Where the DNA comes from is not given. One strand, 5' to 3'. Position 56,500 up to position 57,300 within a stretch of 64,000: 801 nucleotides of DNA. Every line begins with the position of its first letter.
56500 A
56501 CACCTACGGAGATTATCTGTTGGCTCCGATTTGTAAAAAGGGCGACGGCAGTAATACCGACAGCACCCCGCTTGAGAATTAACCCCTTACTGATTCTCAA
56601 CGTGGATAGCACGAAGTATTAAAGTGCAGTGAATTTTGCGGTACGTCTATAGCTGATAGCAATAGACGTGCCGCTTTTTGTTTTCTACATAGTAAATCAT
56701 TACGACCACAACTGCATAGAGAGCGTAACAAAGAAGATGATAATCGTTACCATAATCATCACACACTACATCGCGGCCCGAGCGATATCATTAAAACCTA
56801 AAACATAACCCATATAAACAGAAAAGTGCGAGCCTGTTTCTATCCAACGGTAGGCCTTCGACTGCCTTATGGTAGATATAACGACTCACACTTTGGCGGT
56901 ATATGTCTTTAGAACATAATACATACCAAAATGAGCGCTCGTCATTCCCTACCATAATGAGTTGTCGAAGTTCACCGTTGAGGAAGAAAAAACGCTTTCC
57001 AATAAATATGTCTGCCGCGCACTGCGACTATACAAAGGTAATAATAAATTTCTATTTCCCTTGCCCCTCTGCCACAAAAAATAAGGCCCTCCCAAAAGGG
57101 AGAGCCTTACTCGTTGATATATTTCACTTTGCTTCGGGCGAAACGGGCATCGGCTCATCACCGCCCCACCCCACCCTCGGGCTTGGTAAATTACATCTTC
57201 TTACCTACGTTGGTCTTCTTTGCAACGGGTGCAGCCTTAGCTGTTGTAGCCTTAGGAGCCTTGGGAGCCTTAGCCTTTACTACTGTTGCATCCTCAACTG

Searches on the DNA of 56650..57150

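Call 5: search_rna_families(source=window, start=56650, end=57150, threshold=evalue, max_evalue=10, show_alignments=3)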
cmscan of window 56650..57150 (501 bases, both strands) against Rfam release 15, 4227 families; matches with E-value up to 10: 6.
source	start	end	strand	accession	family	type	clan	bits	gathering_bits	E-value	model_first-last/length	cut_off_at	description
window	57077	57113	-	RF02398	sau-6072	Gene; sRNA;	-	15.8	50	1.9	1-53/53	no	Staphylococcus sRNA sau-6072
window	57078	57150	-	RF01859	Phe_leader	Cis-reg; leader;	-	15.6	55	7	54-125/125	5'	Phenylalanine leader peptide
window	56885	56947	-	RF01147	sR12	Gene; snRNA; snoRNA; CD-box;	-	14.9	38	1.1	1-52/52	no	Small nucleolar RNA sR12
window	57078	57126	-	RF02054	STnc420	Gene; sRNA;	-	14.3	70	9.5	11-54/58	no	Salmonella enterica sRNA STnc420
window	57072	57119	-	RF01004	mir-557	Gene; miRNA;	-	13.3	93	8.4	1-69/69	no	mir-557 microRNA precursor family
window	56737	56786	+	RF01116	Yfr1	Gene; sRNA;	-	12.4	38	9.5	1-59/59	no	Cyanobacterial functional RNA 1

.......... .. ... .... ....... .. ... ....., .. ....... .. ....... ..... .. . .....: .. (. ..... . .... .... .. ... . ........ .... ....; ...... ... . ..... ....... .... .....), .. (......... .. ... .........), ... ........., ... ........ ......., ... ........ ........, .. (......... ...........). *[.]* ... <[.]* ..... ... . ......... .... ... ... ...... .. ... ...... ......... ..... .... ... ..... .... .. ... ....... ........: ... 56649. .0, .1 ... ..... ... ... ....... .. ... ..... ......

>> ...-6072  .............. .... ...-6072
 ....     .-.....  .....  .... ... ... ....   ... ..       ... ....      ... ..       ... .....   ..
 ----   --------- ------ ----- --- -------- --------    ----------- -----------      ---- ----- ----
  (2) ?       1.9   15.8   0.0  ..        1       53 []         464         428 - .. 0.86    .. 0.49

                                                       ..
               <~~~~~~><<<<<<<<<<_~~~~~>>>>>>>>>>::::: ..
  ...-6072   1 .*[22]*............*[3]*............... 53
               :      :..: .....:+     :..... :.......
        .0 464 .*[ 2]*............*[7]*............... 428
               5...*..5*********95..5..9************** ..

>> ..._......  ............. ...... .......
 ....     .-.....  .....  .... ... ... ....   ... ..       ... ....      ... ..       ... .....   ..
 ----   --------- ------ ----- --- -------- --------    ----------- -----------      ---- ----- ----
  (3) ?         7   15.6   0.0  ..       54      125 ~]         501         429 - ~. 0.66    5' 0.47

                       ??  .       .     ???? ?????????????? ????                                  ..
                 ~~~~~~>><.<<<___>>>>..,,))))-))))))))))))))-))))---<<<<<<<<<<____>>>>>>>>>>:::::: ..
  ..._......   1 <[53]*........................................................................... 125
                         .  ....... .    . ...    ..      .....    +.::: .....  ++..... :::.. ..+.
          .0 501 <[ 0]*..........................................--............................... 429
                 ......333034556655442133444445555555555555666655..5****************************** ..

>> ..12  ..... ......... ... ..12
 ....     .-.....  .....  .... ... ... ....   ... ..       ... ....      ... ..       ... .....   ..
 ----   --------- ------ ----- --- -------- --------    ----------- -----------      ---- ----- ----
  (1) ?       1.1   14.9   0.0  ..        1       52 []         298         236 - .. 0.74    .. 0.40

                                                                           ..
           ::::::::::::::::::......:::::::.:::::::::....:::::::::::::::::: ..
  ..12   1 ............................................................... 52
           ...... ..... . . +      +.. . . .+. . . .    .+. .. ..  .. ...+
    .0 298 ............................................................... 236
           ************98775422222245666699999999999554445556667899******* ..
